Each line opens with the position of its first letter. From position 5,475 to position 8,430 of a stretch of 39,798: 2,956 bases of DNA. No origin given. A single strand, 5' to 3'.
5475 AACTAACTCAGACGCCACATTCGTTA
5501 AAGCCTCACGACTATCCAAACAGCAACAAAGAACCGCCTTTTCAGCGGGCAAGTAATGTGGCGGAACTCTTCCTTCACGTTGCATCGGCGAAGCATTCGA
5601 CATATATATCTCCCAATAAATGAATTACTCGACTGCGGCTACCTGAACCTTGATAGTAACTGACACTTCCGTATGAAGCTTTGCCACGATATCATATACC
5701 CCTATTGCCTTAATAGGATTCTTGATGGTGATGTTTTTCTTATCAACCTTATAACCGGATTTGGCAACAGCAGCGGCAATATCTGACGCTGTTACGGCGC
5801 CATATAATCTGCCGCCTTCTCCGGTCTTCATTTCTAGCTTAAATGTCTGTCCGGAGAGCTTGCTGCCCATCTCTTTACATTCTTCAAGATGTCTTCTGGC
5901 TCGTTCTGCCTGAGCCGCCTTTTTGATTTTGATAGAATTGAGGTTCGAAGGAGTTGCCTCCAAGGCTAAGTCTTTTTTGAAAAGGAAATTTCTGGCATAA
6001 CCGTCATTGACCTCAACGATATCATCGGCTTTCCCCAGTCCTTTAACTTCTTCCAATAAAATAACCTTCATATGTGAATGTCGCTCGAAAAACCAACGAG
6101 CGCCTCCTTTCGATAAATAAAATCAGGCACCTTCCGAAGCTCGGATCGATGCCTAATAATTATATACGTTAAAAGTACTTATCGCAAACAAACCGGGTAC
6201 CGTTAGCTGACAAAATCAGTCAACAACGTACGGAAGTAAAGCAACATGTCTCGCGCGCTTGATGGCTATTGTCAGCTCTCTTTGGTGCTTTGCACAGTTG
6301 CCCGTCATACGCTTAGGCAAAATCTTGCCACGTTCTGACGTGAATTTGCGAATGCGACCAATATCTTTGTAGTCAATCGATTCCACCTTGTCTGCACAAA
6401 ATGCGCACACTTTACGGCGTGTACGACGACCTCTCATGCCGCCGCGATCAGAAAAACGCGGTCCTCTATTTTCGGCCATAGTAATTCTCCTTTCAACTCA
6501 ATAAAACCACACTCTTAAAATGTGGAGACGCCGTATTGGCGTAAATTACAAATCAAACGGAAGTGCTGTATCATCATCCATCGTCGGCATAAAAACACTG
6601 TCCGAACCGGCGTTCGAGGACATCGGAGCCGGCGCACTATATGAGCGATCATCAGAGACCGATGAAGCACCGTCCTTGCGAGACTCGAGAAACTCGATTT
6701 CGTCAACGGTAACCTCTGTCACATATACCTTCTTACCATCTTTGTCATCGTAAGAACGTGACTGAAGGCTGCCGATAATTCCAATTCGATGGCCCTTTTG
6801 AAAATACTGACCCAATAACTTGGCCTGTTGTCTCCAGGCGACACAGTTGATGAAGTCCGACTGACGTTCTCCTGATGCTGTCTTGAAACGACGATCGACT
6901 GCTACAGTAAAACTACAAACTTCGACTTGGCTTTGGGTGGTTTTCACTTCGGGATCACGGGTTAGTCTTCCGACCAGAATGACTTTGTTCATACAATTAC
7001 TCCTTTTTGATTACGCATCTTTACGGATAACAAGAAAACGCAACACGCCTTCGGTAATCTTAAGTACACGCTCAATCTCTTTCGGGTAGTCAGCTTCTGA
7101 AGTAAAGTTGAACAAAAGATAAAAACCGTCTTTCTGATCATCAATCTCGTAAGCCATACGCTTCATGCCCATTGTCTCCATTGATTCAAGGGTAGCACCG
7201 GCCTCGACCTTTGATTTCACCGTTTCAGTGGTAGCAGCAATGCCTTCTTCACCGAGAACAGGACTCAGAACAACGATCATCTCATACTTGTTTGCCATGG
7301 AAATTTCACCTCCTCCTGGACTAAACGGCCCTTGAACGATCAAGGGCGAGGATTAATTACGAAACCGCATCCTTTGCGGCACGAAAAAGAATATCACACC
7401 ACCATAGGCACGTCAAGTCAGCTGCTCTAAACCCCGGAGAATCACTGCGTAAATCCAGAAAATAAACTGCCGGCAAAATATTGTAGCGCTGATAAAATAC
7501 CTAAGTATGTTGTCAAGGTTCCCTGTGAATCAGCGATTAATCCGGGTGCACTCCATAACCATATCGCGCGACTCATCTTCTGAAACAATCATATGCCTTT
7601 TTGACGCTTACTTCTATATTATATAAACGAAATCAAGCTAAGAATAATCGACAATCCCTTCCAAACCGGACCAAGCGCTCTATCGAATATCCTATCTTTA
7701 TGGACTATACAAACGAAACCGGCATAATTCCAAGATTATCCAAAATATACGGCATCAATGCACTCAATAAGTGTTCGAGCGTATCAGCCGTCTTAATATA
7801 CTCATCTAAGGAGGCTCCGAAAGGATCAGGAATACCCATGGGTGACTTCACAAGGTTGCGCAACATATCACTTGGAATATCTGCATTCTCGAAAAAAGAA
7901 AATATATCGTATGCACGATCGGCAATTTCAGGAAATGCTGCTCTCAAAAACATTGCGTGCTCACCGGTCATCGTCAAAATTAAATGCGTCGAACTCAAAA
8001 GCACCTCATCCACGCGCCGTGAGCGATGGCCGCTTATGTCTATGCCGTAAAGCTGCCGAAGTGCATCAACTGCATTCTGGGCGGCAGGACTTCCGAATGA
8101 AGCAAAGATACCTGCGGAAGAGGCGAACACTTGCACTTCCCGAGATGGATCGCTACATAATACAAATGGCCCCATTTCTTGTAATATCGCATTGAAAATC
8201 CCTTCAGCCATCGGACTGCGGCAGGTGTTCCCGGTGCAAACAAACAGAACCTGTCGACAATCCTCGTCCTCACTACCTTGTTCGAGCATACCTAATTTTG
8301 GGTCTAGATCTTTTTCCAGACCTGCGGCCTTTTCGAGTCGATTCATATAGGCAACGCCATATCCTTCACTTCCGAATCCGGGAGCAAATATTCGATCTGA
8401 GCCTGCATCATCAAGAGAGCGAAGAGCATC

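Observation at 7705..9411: Single-polypeptide fusion of Sua5/TsaC (t6A tRNA modification) with a YwlE-type arginine/tyrosine phosphatase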

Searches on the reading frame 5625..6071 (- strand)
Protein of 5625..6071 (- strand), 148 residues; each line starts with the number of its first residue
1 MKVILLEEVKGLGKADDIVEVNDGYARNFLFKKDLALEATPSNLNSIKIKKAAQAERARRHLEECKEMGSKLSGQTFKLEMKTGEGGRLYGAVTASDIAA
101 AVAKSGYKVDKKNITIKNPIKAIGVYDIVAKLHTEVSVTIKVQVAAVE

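Call 7: search_protein_families(library=pfam, proteins=[window:5625-6071:-], max_evalue=0.001)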
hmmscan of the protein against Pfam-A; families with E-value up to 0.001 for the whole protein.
window:5625-6071:- (148 aa): 2 families
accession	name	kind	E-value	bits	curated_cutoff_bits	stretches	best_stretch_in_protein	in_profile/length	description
PF03948.19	Ribosomal_L9_C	-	6.9e-27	94.2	23.2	1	64-145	2-85/86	Ribosomal protein L9, C-terminal domain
PF01281.25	Ribosomal_L9_N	-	9.8e-24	83.1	20.7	1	1-46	1-46/47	Ribosomal protein L9, N-terminal domain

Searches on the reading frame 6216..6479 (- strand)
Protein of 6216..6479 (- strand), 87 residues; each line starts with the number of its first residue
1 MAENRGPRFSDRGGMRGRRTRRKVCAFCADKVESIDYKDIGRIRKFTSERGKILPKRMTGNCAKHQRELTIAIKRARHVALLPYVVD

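Call 7: search_protein_families(library=pfam, proteins=[window:6216-6479:-], max_evalue=0.001)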
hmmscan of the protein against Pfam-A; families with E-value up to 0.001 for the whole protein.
window:6216-6479:- (87 aa): 1 family
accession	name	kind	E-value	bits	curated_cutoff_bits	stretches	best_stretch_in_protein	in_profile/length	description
PF01084.26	Ribosomal_S18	-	3.6e-26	91.4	21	1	31-82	1-52/52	Ribosomal protein S18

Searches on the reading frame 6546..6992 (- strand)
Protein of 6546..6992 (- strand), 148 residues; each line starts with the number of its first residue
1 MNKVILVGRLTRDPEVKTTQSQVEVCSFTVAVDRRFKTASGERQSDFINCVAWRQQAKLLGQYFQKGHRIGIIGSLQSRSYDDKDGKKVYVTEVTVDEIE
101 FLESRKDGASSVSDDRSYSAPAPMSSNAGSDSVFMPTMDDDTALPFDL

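Call 7: search_protein_families(library=pfam, proteins=[window:6546-6992:-], max_evalue=0.001)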
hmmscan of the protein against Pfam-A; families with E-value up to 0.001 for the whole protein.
window:6546-6992:- (148 aa): 2 families
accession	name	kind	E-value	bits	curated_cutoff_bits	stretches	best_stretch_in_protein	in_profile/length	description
PF00436.31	SSB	-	1.6e-35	121.7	26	1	1-102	1-104/104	Single-strand binding protein family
PF01336.31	tRNA_anti-codon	-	0.00068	20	27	0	45-96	26-74/75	OB-fold nucleic acid binding domain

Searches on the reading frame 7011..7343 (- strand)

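Call 7: search_protein_families(library=pfam, proteins=[window:7011-7343:-], max_evalue=0.001)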
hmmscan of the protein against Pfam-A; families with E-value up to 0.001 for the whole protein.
window:7011-7343:- (110 aa): 1 family
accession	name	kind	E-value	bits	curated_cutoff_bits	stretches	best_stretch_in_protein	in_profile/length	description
PF01250.22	Ribosomal_S6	-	1e-24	87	27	1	19-107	1-90/90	Ribosomal protein S6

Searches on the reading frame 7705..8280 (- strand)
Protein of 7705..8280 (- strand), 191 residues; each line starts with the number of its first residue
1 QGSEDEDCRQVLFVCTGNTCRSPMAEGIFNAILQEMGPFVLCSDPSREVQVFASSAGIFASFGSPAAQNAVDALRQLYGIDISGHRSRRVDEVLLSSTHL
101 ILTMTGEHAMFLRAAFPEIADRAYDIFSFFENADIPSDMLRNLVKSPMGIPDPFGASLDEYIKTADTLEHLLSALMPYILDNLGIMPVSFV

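Call 9: search_solved_structures(query=window:7705-8280:-, max_evalue=0.001, show_alignments=3)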
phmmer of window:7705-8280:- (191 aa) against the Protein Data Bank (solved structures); distinct sequences matched with E-value up to 0.001: 42.
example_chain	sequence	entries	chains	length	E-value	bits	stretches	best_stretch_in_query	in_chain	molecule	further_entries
4egs_A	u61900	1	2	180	1.3e-26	96.7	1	9-176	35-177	Ribose 5-phosphate isomerase RpiB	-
4kk3_A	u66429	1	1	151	1.5e-18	70.4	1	10-176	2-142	Low molecular weight protein-tyrosine-phosphatase YwlE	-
1zgg_A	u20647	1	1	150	1.5e-18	70.4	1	10-176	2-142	Putative low molecular weight protein-tyrosine-phosphatase ywlE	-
4eti_A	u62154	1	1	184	2.1e-18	70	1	9-176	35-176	Low molecular weight protein-tyrosine-phosphatase ywlE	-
4kk4_A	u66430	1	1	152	3.6e-17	65.9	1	11-176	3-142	Low molecular weight protein-tyrosine-phosphatase YwlE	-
4etn_A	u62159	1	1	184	4.9e-17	65.5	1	9-176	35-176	Low molecular weight protein-tyrosine-phosphatase ywlE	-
4pic_A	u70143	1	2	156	8.3e-14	55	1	10-175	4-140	Arginine phosphatase Ywle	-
4etm_A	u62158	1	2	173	1.5e-08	37.8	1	10-134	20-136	Low molecular weight protein-tyrosine-phosphatase yfkJ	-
1lk0_A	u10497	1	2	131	1.1e-07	35.1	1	7-107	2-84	arsenate reductase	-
2cwd_A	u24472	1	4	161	1.1e-07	35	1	10-118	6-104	low molecular weight phosphotyrosine protein phosphatase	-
1ljl_A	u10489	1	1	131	1.3e-07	34.8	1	7-106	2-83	arsenate reductase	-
1jl3_A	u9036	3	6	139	3.8e-07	33.3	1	10-110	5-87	ARSENATE REDUCTASE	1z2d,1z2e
7dhd_A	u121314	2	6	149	8.1e-07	32.2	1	10-137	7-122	Protein-tyrosine-phosphatase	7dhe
2fek_A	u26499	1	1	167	1.4e-06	31.4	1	10-137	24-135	Low molecular weight protein-tyrosine-phosphatase wzb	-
2cd7_A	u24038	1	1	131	1.7e-06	31.1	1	7-105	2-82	PROTEIN ARSC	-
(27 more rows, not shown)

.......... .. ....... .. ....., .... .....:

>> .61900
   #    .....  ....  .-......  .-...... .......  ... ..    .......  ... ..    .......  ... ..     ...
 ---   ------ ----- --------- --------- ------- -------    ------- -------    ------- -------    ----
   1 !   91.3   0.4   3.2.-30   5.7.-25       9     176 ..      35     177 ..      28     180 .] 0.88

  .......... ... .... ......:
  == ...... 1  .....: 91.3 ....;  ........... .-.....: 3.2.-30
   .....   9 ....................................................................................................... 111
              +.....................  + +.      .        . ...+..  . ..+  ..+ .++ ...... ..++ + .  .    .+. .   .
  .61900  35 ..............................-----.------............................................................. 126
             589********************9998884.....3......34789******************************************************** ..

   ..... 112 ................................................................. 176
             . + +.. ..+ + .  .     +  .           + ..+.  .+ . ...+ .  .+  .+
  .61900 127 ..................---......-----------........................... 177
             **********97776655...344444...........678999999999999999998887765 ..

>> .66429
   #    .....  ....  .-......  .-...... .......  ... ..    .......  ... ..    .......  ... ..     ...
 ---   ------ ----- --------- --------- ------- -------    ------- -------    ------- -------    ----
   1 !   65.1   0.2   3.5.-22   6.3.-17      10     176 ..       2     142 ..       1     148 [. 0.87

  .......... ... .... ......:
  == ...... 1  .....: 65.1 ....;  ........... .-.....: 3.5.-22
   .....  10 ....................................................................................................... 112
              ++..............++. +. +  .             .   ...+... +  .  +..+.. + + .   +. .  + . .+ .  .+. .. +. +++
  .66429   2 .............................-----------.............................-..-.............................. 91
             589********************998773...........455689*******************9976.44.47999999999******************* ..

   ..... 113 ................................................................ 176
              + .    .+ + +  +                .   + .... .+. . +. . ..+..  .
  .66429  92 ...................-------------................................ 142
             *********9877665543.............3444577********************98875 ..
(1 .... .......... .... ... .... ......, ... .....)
